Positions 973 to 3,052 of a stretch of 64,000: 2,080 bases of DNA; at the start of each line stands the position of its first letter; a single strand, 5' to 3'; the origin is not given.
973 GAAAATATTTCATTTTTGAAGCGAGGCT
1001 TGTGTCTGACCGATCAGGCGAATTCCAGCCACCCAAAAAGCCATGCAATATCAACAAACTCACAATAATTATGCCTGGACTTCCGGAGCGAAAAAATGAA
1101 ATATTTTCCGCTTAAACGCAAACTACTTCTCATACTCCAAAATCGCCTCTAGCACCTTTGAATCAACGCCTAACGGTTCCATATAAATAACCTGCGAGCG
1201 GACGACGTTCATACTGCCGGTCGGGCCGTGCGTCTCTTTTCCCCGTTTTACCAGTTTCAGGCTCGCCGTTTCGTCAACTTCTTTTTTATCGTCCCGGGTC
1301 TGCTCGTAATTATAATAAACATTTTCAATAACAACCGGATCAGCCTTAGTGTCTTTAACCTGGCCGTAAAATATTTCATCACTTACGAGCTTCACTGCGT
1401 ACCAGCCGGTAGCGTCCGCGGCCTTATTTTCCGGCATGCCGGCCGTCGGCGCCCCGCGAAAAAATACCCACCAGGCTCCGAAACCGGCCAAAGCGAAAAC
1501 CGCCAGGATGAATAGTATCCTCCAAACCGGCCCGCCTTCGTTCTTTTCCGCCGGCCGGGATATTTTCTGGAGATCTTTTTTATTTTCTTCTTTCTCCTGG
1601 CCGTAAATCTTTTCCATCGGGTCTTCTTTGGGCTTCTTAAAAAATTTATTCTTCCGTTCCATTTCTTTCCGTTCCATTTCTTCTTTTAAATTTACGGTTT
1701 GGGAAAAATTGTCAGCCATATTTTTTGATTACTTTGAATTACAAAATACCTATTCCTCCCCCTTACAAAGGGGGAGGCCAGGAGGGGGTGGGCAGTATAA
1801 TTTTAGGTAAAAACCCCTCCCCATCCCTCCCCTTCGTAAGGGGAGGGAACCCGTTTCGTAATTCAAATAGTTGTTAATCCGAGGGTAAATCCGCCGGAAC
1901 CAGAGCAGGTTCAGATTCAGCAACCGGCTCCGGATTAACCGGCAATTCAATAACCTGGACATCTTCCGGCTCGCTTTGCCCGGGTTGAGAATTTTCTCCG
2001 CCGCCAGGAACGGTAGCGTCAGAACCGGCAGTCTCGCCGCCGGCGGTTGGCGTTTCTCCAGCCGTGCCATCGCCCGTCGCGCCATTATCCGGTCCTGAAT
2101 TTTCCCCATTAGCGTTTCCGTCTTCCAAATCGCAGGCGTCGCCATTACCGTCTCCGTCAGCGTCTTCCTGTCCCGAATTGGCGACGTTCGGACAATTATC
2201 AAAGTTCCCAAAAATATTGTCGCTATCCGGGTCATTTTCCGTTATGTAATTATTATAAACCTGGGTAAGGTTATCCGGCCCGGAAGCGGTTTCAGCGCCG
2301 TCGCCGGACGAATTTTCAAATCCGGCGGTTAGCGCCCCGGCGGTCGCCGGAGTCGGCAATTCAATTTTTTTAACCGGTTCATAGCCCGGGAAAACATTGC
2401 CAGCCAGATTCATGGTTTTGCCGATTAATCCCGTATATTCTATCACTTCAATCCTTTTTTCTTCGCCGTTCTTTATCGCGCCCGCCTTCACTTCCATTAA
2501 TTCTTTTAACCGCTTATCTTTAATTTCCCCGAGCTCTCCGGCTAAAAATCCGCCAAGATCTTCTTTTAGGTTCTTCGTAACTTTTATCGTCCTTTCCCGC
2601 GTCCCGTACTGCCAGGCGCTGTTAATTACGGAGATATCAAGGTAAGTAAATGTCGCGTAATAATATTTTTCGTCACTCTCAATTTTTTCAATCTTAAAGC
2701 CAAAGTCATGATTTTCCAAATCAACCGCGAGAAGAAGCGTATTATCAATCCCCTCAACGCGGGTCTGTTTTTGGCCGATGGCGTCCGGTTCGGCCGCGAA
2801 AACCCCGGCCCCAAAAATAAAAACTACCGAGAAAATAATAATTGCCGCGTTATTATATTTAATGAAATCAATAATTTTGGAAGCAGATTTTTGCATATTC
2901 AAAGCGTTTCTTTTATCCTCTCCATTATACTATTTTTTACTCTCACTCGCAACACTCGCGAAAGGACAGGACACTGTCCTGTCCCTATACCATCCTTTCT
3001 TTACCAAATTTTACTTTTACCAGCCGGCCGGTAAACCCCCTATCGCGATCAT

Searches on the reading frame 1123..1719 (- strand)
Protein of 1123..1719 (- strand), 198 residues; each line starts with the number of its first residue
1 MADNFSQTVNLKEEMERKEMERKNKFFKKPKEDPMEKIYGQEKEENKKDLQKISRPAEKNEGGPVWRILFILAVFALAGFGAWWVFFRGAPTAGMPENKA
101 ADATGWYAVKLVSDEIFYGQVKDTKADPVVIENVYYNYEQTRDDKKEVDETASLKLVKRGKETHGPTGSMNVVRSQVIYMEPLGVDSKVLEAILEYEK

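Call 61: search_protein_families(library=pfam, proteins=[window:1123-1719:-])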
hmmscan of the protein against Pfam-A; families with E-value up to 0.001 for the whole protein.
window:1123-1719:- (198 aa): 0 families

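Call 80: find_encoding_contigs(protein=window:1123-1719:-, flank=10000, max_places=3)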
Protein window:1123-1719:- (198 aa): 2 contigs read that carry it; 1 place shown.
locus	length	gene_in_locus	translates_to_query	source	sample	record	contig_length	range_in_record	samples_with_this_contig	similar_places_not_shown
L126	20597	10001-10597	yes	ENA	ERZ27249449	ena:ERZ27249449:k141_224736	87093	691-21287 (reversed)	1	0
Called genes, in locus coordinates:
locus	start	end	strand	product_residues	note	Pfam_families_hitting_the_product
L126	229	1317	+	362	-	PF00266:Aminotran_5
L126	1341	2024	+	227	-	PF12710:HAD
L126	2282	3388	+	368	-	-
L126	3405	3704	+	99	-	PF18905:DUF5661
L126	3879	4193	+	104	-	PF00829:Ribosomal_L21p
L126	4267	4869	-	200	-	PF21176:RecR_HhH, PF01751:Toprim, PF13662:Toprim_4, PF21175:RecR_C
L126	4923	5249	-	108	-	PF02575:YbaB_DNA_bd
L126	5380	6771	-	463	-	PF00772:DnaB, PF03796:DnaB_C, PF13481:AAA_25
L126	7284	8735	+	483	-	PF00919:UPF0004, PF04055:Radical_SAM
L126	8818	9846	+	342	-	-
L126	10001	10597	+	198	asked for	-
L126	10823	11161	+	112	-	PF01687:Flavokinase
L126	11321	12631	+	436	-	PF00675:Peptidase_M16, PF05193:Peptidase_M16_C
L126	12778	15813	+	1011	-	PF00580:UvrD-helicase, PF01443:Viral_helicase1 (faint), PF13245:AAA_19, PF13604:AAA_30 (faint), PF13361:UvrD_C, PF13538:UvrD_C_2 (faint), PF12705:PDDEXK_1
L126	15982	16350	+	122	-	-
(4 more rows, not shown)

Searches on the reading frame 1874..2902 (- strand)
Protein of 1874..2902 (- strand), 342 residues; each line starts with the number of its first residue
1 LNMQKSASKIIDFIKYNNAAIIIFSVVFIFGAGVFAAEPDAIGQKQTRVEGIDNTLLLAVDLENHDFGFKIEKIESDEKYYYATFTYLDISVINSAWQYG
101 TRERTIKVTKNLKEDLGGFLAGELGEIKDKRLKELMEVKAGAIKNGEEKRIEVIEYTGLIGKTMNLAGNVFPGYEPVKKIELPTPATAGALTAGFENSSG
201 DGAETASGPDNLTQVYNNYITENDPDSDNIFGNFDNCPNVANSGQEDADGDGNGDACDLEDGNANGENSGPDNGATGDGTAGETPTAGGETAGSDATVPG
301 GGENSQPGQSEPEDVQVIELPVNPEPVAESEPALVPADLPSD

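Call 61: search_protein_families(library=pfam, proteins=[window:1874-2902:-])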
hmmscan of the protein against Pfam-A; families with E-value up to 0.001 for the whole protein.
window:1874-2902:- (342 aa): 1 family
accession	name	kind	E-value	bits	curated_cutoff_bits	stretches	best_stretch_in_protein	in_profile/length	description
PF02412.23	TSP_3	-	0.00062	19.8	25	0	222-245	13-36/36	Thrombospondin type 3 repeat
